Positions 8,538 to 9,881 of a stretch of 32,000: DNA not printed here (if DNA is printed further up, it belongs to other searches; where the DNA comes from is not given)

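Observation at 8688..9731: Specialised ATPase-dead RFC small subunit retaining the arginine finger: a step toward the eukaryotic heteropentamer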

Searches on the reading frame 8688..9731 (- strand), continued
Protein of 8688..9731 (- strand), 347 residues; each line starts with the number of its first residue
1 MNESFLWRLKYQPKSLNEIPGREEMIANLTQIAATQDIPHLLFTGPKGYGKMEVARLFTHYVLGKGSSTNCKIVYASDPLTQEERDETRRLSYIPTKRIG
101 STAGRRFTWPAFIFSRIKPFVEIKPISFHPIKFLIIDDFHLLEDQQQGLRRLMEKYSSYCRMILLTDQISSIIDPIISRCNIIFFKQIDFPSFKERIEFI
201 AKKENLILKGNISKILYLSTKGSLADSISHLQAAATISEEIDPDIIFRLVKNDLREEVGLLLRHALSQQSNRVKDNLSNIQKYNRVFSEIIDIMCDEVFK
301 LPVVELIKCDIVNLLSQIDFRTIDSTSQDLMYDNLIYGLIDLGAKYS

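Call 39: predict_structure(alignment_id=A3)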
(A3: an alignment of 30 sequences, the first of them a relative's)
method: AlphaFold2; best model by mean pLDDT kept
length: 347 residues; sequences in the alignment: 30
mean_pLDDT: 84.9   pTM: 0.64
mean pLDDT of the five models: 84.9, 83.6, 83.3, 81.8, 80.2
residues with pLDDT >= 90: 136; 70-90: 180; 50-70: 17; < 50: 14
segments of 3 or more residues with pLDDT < 50: 1-4, 95-104
pLDDT, mean of each block of 10 residues (from residue 1): 60 90 92 90 88 94 90 89 80 53 57 86 78 92 85 90 90 84 91 94 92 90 87 87 82 81 90 88 80 89 89 89 74 90 87
secondary structure, 60 per line:
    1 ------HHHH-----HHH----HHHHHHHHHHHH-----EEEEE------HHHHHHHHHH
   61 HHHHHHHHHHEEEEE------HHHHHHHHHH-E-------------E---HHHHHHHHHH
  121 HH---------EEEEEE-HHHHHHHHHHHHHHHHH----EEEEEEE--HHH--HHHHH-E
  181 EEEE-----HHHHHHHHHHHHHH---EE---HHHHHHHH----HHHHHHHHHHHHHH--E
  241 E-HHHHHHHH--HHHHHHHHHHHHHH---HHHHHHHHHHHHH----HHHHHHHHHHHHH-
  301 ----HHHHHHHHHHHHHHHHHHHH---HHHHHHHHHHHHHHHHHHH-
elements in order: H7-10 H23-34 E40-44 H51-70 E71-75 H82-91 H111-122 E132-137 H139-155 E160-166 H174-178 E180-184 H190-203 H212-219 H224-237 H243-250 H253-266 H270-282 H287-299 H305-324 H328-346

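Call 43: fold_search(model_id=the predicted structure, library=pdb)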
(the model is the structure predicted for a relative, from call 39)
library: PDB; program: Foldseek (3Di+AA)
matches with E <= 10: 500; with E <= 0.001: 500
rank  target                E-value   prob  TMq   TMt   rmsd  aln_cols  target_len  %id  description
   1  1iqp_A                9.1e-22  1.00  0.57  0.61   6.6       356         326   26  Crystal Structure of the Clamp Loader Small Subunit from Pyrococcus furiosus (released 2001-09-19)
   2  7thv_B                5.1e-19  1.00  0.58  0.64   9.8       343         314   21  Structure of the yeast clamp loader (Replication Factor C RFC) bound to the sliding clamp (Proliferating Cell Nuclear  (released 2022-02-16)
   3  1iqp_C                6.3e-19  1.00  0.59  0.64  10.9       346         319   26  Crystal Structure of the Clamp Loader Small Subunit from Pyrococcus furiosus (released 2001-09-19)
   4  2chq_A                2.1e-18  1.00  0.57  0.62   8.8       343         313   28  Replication Factor C ADPNP complex (released 2006-06-06)
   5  8umv_D                2.8e-18  1.00  0.59  0.62   8.4       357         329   22  Atomic model of the human CTF18-RFC-PCNA-DNA ternary complex with narrow PCNA opening state I (state 5) (released 2024-05-08)
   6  7st9_B                3.0e-18  1.00  0.59  0.64   8.1       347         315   21  Open state of Rad24-RFC:9-1-1 bound to a 5' ss/dsDNA junction (released 2022-03-23)
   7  8dr1_B                5.5e-18  1.00  0.59  0.65   7.9       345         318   21  Consensus closed state of RFC:PCNA bound to a 3' ss/dsDNA junction (DNA2) (released 2022-08-17)
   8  8ui7_D                5.5e-18  1.00  0.54  0.57   7.8       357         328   22  Cryo-EM map of human clmap-clamp loader ATAD5-RFC-gapped PCNA complex in intermediate state 3 (released 2024-05-29)
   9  8dr1_C                7.0e-18  1.00  0.59  0.62   8.4       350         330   19  Consensus closed state of RFC:PCNA bound to a 3' ss/dsDNA junction (DNA2) (released 2022-08-17)
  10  6vvo_B                7.8e-18  1.00  0.59  0.64   9.8       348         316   19  Structure of the human clamp loader (Replication Factor C, RFC) bound to the sliding clamp (Proliferating Cell Nuclear (released 2020-02-26)
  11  8umv_B                8.2e-18  1.00  0.59  0.64   7.8       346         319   19  Atomic model of the human CTF18-RFC-PCNA-DNA ternary complex with narrow PCNA opening state I (state 5) (released 2024-05-08)
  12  8dr0_C                9.0e-18  1.00  0.59  0.62   8.5       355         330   19  Closed state of RFC:PCNA bound to a 3' ss/dsDNA junction (released 2022-08-24)
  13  8dr4_C                1.1e-17  1.00  0.59  0.62   8.4       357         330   19  Open state of RFC:PCNA bound to a 3' ss/dsDNA junction (DNA2) without NTD (released 2022-08-17)
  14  8thb_C                1.4e-17  1.00  0.59  0.63   9.5       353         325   20  Structure of the Saccharomyces cerevisiae PCNA clamp unloader Elg1-RFC complex (released 2024-05-22)
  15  7tfh_B                1.7e-17  1.00  0.58  0.63   8.2       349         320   21  Atomic model of the S. cerevisiae clamp-clamp loader complex PCNA-RFC bound to two DNA molecules, one at the 5'-recess (released 2022-11-16)
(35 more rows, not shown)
